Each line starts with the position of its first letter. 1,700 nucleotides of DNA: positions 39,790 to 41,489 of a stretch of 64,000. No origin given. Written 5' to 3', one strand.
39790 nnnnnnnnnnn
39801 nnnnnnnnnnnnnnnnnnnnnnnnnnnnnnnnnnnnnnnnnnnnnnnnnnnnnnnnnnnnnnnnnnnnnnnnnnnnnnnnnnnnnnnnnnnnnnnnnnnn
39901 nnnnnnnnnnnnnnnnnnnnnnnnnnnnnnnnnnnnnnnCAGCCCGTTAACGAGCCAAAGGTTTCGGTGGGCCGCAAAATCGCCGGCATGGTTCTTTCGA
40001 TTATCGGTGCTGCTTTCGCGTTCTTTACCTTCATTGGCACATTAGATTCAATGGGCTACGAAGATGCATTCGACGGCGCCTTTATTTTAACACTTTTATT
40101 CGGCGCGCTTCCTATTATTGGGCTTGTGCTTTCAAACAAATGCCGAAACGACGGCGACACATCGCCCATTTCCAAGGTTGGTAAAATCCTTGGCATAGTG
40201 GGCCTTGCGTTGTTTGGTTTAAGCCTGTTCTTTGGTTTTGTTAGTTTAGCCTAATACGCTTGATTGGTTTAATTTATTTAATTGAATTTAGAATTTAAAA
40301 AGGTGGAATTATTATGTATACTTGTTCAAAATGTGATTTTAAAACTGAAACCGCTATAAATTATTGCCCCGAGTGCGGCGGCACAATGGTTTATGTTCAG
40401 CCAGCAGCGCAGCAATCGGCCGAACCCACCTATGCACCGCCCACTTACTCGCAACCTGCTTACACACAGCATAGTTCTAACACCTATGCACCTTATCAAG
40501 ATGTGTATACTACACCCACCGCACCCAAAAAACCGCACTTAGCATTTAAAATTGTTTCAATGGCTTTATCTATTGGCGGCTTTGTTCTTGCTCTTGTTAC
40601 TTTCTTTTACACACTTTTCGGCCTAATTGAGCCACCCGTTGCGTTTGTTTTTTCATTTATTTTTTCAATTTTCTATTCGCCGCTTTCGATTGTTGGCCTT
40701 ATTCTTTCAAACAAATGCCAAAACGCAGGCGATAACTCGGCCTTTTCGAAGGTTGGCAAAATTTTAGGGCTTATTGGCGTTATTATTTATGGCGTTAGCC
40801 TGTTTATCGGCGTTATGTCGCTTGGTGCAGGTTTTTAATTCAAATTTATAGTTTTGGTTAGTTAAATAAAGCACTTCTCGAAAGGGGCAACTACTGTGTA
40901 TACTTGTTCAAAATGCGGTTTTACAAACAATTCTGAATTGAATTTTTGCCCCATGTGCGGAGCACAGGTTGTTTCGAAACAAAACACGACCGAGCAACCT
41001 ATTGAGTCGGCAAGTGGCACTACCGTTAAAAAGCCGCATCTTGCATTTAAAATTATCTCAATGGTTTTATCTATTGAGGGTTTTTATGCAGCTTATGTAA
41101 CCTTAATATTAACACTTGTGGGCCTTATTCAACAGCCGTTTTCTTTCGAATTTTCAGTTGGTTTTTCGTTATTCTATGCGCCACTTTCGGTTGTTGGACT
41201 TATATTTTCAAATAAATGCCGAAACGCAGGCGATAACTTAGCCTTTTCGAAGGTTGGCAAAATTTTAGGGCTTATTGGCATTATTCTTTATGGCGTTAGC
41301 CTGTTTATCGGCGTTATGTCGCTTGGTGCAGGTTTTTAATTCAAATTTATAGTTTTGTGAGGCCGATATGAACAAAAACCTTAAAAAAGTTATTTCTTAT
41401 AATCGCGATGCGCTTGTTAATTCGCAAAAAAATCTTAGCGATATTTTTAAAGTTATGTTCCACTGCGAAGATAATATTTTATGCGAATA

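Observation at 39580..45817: Operon coupling three zinc-ribbon membrane paralogs to a carrier-protein-dependent acyl-transfer set (ANL enzyme-CP fusion, double PlsC, ACP, LRAT-like) plus a convergent PPTase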

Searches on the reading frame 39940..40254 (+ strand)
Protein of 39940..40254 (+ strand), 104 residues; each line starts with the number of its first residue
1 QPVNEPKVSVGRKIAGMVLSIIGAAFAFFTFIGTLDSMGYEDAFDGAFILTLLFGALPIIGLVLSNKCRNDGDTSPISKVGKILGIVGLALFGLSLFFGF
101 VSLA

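Call 67: search_protein_families(library=pfam, proteins=[window:39940-40254:+], max_evalue=10)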
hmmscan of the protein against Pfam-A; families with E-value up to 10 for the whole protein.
window:39940-40254:+ (104 aa): 7 families
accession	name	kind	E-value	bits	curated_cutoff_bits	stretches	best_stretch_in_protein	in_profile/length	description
PF12263.13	DUF3611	-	0.0046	17.3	27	1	47-100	18-70/175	Protein of unknown function (DUF3611)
PF07885.22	Ion_trans_2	-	0.026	14.8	22.5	1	72-102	42-71/79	Ion channel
PF03188.21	Cytochrom_B561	-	0.032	14.9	23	1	49-103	40-94/137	Eukaryotic cytochrome b561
PF07666.16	MpPF26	-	0.048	14.2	37.2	1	56-96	21-68/75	M penetrans paralogue family 26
PF20599.3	DUF6796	-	0.35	10.9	26.9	1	7-48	51-93/225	Family of unknown function (DUF6796)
PF20664.2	DUF6814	-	0.87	10.3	25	1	12-43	5-36/71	Family of unknown function (DUF6814)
PF05767.17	Pox_A14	-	3.3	8.4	27.7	1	14-66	16-66/93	Poxvirus virion envelope protein A14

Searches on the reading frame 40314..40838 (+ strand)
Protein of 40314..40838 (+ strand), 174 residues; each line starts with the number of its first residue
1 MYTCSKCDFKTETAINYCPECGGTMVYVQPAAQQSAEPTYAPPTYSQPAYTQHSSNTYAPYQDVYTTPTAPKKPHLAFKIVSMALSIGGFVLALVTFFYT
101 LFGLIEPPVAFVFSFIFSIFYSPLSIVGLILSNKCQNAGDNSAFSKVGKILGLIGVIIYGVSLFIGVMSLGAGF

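Call 3: search_protein_families(library=pfam, proteins=[window:40314-40838:+], max_evalue=0.01)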
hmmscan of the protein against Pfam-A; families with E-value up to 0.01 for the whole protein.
window:40314-40838:+ (174 aa): 1 family
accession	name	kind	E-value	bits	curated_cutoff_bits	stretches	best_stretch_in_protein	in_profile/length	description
PF23455.1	DUF7129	-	0.0069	16.5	30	0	2-25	12-37/45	Domain of unknown function (DUF7129)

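Call 4: search_protein_families(library=ncbifam, proteins=[window:40314-40838:+], max_evalue=0.01)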
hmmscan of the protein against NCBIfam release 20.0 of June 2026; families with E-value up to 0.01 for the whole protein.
window:40314-40838:+ (174 aa): 2 families
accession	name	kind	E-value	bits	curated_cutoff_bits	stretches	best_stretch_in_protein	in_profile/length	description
NF033571.0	motil_scm1_spiro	equivalog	0.0074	15.1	150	1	63-168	47-153/401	motility-associated protein Scm1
NF033497.1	rubre_like_arch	subfamily_domain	0.0085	15.8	32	0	2-25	1-26/34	rubrerythrin-like domain-containing protein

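Call 77: find_homologous_proteins(query=window:40314-40838:+, max_evalue=0.001)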
Query window:40314-40838:+ (174 aa): 13 proteins with E <= 0.001 among 249 candidates.
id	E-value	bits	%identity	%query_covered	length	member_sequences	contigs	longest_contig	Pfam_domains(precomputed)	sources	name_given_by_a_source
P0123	4.8e-110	383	100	100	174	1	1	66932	-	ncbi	-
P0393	3.5e-60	221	63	99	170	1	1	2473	-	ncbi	-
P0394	1.6e-45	173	55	100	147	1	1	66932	-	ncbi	-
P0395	5.3e-44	168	38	98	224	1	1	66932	-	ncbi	-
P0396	1.2e-37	147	43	98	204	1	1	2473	-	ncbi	-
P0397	5.9e-31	126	46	99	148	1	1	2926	-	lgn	-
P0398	3.6e-30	123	43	99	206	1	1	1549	-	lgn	-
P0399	3.6e-30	123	45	99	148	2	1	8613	-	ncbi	-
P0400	2.2e-28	117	47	98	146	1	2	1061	-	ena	-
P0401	6.8e-27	112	37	93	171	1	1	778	-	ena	-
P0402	3.4e-26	110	41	98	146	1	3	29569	PF13240.12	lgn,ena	-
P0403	7.6e-23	99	42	97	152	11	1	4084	-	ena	-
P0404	2.9e-22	97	40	98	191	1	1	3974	-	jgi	-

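Call 78: find_encoding_contigs(protein=P0404, flank=5000, max_places=1)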
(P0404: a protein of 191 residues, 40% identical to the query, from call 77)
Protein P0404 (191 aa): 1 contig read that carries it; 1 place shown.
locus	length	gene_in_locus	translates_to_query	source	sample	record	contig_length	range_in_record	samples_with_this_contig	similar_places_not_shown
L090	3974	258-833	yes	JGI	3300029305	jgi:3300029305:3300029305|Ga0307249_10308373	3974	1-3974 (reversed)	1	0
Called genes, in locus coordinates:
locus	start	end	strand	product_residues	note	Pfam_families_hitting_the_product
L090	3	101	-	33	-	?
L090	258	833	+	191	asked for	-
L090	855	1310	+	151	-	-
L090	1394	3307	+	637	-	PF00501:AMP-binding, PF00550:PP-binding (weak)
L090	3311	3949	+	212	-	PF01553:Acyltransferase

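Call 79: find_encoding_contigs(protein=P0403, flank=5000, max_places=1)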
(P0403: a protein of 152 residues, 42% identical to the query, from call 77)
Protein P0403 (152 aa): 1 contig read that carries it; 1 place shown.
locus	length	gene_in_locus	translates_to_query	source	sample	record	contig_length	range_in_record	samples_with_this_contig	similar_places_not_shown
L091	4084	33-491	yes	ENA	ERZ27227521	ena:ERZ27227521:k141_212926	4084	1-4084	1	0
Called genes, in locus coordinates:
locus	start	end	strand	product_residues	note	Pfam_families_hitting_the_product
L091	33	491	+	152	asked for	-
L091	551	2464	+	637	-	PF00501:AMP-binding, PF00550:PP-binding (weak)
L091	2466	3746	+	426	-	PF01553:Acyltransferase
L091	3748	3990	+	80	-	PF00550:PP-binding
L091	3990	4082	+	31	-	?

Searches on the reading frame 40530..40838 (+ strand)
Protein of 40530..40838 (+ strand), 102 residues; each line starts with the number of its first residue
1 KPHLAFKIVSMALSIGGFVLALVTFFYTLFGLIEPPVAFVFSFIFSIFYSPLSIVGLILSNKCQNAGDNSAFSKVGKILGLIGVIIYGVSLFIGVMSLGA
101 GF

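Call 67: search_protein_families(library=pfam, proteins=[window:40530-40838:+], max_evalue=10)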
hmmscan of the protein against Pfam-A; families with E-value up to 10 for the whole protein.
window:40530-40838:+ (102 aa): 5 families
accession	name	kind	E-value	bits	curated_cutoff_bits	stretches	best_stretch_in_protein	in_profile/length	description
PF05884.17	ZYG-11_interact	-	0.0079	16.1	25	1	15-71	217-272/295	Interactor of ZYG-11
PF07666.16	MpPF26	-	0.028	14.9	37.2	1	41-96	11-73/75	M penetrans paralogue family 26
PF20059.4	DUF6458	-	0.12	13.1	27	1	52-86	9-43/78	Domain of unknown function (DUF6458)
PF13273.12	DUF4064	-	1.6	9.5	32.1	1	74-96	3-25/102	Protein of unknown function (DUF4064)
PF01529.25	DHHC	-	3.1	8.3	28.7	1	39-97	55-109/133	DHHC palmitoyltransferase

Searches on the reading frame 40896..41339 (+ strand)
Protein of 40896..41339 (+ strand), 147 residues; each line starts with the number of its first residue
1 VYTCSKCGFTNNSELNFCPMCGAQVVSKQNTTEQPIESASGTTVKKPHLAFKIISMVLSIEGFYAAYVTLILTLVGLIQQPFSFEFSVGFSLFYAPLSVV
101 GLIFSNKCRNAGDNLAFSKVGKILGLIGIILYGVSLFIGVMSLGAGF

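Call 3: search_protein_families(library=pfam, proteins=[window:40896-41339:+], max_evalue=0.01)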
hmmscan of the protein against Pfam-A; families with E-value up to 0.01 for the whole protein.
window:40896-41339:+ (147 aa): 4 families
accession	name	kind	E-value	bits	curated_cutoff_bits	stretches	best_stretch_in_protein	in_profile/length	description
PF12773.13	DZR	-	0.00064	20.3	27.3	1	4-25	1-22/45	Double zinc ribbon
PF13240.11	Zn_Ribbon_1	-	0.00078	19.6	25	1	4-24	2-22/23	zinc-ribbon domain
PF13248.11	Zn_ribbon_3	-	0.00093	19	27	1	1-23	2-24/26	zinc-ribbon domain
PF24460.1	DUF7575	-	0.0039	17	28.5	1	3-24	5-26/28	Domain of unknown function (DUF7575)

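Call 4: search_protein_families(library=ncbifam, proteins=[window:40896-41339:+], max_evalue=0.01)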
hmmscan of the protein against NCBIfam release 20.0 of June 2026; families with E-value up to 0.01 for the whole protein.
window:40896-41339:+ (147 aa): 1 family
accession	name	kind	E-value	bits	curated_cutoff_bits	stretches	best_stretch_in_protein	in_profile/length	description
NF053815.1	teico_TcaA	equivalog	0.0016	17.4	550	1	1-64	1-61/463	membrane-associated protein TcaA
